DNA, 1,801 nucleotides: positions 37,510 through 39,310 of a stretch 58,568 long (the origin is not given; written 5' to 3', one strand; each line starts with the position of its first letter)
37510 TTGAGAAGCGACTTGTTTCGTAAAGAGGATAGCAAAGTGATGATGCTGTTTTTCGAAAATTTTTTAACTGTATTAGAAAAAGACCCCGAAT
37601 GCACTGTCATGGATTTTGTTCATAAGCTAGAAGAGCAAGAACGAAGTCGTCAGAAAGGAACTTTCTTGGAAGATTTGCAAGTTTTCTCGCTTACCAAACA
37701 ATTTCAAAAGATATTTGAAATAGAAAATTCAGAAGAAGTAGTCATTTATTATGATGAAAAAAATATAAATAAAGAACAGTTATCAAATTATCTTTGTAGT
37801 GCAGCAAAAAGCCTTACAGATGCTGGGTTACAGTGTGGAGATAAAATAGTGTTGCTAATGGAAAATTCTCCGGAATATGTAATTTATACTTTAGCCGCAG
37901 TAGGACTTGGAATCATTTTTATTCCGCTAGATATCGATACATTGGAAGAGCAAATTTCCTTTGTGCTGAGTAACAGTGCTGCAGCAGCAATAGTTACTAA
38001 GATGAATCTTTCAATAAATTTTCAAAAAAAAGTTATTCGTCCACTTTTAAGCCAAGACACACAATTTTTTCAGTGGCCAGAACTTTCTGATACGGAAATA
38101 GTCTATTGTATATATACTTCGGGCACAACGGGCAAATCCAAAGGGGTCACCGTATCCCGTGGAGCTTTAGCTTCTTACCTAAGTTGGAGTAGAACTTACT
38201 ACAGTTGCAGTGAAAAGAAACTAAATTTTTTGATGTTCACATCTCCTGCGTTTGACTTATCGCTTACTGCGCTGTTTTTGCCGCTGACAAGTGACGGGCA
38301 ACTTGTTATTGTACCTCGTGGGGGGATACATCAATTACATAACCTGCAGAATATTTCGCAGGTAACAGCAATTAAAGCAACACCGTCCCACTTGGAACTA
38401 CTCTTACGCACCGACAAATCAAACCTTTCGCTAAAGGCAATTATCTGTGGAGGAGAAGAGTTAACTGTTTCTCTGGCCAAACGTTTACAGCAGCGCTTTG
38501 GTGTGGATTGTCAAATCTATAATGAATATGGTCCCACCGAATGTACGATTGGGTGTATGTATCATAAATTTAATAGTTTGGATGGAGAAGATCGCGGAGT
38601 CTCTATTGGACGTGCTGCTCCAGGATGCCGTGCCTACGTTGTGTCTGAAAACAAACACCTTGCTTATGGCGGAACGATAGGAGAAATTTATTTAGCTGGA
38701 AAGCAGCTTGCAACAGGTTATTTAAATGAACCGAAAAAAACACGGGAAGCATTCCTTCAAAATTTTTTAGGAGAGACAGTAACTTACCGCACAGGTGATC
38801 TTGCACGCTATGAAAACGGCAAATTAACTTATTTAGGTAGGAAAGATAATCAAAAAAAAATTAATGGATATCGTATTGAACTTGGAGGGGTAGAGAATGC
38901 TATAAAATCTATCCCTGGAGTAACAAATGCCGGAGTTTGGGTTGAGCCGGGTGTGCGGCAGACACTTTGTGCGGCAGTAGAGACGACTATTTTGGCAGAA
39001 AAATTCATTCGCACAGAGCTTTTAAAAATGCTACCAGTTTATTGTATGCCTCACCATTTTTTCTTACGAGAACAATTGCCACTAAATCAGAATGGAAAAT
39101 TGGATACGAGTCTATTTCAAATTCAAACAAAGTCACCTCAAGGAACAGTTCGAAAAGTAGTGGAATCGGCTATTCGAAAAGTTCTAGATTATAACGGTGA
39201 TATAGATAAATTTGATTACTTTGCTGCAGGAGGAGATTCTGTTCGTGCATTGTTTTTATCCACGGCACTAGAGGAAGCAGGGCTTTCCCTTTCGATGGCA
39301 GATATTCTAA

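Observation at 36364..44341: C-A(Asn-like)-T-E module plus a ClbP-architecture hydrolase: candidate N-acyl-D-Asn prodrug activation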

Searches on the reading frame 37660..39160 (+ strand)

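Call 28: search_solved_structures(query=window:37660-39160:+, max_evalue=1e-20, show_alignments=0)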
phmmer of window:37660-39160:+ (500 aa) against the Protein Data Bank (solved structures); distinct sequences matched with E-value up to 1e-20: 76 (the best 60 are shown).
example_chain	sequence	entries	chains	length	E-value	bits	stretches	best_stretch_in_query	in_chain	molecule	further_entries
6mfy_A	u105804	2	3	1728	6.1e-101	341.6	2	26-484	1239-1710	Linear gramicidin synthase subunit A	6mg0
6mfz_A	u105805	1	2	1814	6.2e-101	341.6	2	26-485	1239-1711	Linear gramicidin synthase subunit A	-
9be3_A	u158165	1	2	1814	6.2e-101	341.6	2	26-485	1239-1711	Linear gramicidin synthase subunit A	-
9be4_A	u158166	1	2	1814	6.2e-101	341.6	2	26-485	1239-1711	Linear gramicidin synthase subunit A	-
9meh_A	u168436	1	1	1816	6.3e-101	341.6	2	26-485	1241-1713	Linear gramicidin synthase subunit A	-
8xjz_C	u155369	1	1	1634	6.2e-78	265.8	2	56-481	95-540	Peptide synthetase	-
8jbr_A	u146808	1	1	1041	5.1e-59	203.4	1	25-488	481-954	McyA protein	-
5u89_A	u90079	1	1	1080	2.1e-54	188.2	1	24-484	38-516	Amino acid adenylation domain protein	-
9bfd_A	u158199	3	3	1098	1.4e-52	182.1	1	24-484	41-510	Tyrocidine synthase 1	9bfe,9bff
5n9w_A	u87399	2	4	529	4.7e-52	180.4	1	22-484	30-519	Adenylation domain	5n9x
3vnq_A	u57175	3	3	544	7.4e-50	173.2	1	27-484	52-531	NRPS adenylation protein CytC1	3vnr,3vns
4zxh_A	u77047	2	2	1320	8.3e-50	173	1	31-486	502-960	ABBFA_003403 | Tyrocidine synthetase 3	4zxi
6p1j_A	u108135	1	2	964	9.7e-50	172.8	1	20-483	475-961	Txo2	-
7ly7_A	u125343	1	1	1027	5.7e-49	170.3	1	25-491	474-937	BmdB, Bacillamide NRPS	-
7ly4_E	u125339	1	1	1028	5.7e-49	170.3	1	25-491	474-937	BmdB, bacillamide NRPS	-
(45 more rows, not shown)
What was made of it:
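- Tried and rejected: It is simply the sum of two A domains on one chain, since a single LgrA A domain scores 163 bits (call 28).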
